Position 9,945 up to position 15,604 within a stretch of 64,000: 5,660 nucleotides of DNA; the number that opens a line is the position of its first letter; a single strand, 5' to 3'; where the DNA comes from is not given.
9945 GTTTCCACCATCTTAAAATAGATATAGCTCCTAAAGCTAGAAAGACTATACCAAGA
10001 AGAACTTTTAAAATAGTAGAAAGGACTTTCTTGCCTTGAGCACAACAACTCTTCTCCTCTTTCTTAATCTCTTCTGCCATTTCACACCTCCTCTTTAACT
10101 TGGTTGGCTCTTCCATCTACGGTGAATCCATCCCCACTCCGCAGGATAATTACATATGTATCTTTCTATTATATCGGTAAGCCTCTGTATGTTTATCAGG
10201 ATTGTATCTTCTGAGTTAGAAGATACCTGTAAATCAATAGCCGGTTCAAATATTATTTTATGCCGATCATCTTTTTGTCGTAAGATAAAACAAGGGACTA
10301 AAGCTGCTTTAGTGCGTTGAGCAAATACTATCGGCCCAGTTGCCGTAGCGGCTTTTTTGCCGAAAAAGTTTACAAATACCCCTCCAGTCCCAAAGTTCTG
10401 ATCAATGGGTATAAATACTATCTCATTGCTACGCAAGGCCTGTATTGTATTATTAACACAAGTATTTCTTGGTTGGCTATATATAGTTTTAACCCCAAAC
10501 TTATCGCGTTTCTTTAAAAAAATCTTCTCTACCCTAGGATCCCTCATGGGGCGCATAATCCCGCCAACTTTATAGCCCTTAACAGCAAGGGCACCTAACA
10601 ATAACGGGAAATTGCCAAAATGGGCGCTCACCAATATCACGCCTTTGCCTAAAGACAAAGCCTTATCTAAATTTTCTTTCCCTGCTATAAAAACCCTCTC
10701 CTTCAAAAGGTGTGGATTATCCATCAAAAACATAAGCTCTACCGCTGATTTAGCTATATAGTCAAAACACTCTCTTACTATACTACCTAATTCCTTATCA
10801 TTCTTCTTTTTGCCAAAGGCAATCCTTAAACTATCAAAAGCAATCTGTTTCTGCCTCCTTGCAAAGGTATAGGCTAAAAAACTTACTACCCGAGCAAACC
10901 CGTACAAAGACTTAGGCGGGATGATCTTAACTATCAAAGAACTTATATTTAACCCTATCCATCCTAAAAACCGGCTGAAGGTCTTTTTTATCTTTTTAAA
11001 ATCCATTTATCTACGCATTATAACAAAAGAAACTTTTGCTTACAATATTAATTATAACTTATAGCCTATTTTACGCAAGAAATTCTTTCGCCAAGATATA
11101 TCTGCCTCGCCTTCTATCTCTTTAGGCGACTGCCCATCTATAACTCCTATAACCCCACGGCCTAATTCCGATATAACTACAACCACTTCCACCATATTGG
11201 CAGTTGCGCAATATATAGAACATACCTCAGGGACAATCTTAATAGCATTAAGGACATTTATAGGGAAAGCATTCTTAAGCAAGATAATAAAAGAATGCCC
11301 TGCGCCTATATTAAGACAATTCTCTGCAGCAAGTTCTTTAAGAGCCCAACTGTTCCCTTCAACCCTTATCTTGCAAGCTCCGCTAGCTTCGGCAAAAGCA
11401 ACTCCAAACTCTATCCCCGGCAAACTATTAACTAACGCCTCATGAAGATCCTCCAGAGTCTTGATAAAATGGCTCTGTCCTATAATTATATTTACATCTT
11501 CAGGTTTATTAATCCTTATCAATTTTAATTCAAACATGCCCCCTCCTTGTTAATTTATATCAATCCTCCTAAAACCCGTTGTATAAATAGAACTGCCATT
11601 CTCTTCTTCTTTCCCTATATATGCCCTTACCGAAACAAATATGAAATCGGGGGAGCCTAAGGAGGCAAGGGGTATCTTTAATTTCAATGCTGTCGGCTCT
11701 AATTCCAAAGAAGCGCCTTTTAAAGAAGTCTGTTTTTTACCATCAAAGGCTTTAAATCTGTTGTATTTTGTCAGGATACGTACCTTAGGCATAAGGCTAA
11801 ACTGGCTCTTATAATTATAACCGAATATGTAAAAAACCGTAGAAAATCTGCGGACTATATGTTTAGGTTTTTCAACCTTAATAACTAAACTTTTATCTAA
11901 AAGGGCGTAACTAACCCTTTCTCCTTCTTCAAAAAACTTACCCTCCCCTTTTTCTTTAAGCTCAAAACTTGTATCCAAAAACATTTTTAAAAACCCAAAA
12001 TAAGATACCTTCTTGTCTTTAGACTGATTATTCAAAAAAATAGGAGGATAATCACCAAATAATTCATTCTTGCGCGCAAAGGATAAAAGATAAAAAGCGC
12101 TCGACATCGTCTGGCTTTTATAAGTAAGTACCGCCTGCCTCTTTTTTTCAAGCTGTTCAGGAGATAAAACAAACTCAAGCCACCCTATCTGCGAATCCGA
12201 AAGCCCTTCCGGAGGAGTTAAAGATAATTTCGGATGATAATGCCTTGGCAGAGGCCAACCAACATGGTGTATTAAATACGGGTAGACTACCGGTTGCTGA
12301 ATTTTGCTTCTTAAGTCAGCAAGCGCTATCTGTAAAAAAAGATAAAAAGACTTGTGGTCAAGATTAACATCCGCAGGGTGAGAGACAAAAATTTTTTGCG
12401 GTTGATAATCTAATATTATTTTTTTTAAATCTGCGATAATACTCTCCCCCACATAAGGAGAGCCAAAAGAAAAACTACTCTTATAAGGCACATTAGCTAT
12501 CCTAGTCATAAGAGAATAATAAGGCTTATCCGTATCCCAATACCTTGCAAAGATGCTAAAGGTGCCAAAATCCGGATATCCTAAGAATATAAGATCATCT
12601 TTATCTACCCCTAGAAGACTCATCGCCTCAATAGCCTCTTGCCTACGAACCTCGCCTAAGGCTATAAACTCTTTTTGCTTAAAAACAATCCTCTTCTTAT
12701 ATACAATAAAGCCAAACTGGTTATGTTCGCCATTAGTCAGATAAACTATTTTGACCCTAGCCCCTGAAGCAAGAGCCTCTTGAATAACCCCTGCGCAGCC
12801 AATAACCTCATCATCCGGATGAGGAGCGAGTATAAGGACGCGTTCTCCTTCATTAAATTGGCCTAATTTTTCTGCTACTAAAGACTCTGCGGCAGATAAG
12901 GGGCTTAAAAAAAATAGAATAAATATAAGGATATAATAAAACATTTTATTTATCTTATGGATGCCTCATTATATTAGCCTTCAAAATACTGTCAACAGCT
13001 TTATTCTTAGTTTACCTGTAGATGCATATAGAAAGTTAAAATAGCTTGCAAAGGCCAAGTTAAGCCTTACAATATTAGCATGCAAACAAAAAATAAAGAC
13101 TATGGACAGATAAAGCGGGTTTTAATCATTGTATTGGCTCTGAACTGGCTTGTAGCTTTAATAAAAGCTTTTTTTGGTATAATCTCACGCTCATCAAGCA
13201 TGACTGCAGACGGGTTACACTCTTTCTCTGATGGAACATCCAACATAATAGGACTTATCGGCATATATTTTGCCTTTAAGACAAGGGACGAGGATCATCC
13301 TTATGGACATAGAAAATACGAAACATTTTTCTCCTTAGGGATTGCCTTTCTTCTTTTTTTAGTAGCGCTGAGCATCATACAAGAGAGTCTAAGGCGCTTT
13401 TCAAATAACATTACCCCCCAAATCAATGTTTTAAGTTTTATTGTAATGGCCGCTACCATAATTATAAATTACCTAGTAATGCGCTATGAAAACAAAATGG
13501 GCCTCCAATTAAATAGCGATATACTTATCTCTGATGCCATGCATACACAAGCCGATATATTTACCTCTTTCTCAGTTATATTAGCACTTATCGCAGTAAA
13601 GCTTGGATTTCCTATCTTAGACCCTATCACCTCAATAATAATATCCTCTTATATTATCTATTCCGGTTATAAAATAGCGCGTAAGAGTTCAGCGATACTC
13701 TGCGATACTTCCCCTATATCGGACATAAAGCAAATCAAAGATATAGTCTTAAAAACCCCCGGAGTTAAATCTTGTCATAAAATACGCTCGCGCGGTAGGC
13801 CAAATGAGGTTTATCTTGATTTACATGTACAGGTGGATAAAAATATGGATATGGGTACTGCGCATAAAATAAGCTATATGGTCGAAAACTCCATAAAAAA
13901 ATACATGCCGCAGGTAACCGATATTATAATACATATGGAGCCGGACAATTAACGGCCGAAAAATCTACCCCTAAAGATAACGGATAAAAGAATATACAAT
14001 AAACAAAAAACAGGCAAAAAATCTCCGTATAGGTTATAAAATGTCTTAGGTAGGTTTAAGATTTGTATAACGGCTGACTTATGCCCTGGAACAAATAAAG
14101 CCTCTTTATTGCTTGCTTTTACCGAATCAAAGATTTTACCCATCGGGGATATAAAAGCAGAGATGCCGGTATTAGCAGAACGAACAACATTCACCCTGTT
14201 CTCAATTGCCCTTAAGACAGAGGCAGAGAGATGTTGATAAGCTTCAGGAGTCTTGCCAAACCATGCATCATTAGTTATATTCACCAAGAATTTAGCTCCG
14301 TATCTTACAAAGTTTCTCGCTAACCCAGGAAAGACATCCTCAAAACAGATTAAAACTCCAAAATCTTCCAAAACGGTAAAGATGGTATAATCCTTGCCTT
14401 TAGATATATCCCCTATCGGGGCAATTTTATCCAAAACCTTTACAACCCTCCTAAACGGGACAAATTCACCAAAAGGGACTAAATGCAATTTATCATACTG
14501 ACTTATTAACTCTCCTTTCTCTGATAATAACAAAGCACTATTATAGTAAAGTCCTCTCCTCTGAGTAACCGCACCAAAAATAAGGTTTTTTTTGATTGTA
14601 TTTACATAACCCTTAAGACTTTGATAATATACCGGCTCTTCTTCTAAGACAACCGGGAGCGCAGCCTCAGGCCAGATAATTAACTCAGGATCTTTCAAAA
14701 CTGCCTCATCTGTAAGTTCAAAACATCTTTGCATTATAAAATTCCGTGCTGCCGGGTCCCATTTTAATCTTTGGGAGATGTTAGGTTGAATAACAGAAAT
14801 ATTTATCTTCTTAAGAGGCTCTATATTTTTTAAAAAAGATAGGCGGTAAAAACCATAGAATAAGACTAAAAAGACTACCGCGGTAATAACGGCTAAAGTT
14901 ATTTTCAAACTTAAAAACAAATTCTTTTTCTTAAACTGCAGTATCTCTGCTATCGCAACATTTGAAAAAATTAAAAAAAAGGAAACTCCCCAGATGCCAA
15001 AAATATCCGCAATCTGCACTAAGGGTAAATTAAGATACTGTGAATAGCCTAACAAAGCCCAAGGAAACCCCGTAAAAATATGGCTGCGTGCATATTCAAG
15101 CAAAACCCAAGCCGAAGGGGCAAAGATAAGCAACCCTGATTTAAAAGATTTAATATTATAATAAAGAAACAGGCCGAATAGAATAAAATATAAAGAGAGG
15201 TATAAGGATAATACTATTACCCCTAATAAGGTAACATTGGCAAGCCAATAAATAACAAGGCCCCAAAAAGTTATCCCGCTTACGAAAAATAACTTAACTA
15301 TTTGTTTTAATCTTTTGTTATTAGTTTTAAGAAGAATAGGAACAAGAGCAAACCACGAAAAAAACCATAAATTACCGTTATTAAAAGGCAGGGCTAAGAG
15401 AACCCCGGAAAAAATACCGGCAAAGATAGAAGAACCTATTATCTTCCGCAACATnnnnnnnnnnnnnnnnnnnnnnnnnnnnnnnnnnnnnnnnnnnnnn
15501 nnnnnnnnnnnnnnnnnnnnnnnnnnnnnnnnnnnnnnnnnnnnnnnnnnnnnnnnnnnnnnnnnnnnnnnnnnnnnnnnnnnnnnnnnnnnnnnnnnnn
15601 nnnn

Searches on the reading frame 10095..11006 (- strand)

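Call 59: search_protein_families(library=pfam, proteins=[window:10095-11006:-], max_evalue=0.00001)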
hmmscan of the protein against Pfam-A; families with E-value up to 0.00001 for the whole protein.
window:10095-11006:- (303 aa): 1 family
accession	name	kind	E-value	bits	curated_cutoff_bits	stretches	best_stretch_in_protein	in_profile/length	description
PF03279.18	Lip_A_acyltrans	-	6e-49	167.2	22.3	1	3-299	4-294/295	Bacterial lipid A biosynthesis acyltransferase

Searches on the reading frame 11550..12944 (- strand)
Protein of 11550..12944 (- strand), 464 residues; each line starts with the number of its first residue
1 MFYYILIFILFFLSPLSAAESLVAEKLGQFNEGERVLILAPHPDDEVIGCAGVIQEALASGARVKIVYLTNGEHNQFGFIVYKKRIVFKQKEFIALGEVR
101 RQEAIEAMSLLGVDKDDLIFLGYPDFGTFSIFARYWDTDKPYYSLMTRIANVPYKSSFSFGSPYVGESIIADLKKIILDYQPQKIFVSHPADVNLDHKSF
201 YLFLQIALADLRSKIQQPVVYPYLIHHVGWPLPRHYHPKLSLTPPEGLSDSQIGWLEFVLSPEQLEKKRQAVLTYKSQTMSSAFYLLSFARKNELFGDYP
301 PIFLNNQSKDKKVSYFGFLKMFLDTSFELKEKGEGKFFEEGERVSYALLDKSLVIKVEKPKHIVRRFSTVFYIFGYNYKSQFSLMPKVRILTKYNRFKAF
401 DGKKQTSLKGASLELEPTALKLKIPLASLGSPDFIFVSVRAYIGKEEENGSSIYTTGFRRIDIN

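Call 60: search_protein_families(library=pfam, proteins=[window:11550-12944:-], max_evalue=0.00001)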
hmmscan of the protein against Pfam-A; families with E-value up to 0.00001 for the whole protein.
window:11550-12944:- (464 aa): 1 family
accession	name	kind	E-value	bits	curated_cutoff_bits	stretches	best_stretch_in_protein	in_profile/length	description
PF02585.22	PIG-L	-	4.9e-25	88.9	28.2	1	37-203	1-124/129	GlcNAc-PI de-N-acetylase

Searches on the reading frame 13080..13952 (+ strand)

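Call 60: search_protein_families(library=pfam, proteins=[window:13080-13952:+], max_evalue=0.00001)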
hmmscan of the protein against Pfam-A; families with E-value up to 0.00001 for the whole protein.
window:13080-13952:+ (290 aa): 2 families
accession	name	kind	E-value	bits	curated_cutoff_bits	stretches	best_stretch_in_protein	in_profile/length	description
PF01545.26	Cation_efflux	-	1.2e-43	149.6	26.6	1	15-208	1-198/198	Cation efflux family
PF16916.11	ZT_dimer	-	1.5e-20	73.4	26.7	1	215-288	5-77/78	Dimerisation domain of Zinc Transporter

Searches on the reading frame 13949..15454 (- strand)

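Call 60: search_protein_families(library=pfam, proteins=[window:13949-15454:-], max_evalue=0.00001)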
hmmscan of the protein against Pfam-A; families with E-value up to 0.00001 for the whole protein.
window:13949-15454:- (501 aa): 2 families
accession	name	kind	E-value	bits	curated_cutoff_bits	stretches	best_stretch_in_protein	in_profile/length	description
PF20154.4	LNT_N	-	4.3e-35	121.7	27.1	1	16-166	1-158/159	Apolipoprotein N-acyltransferase N-terminal domain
PF00795.27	CN_hydrolase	-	9.9e-28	97.6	23.2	1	221-444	4-233/256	Carbon-nitrogen hydrolase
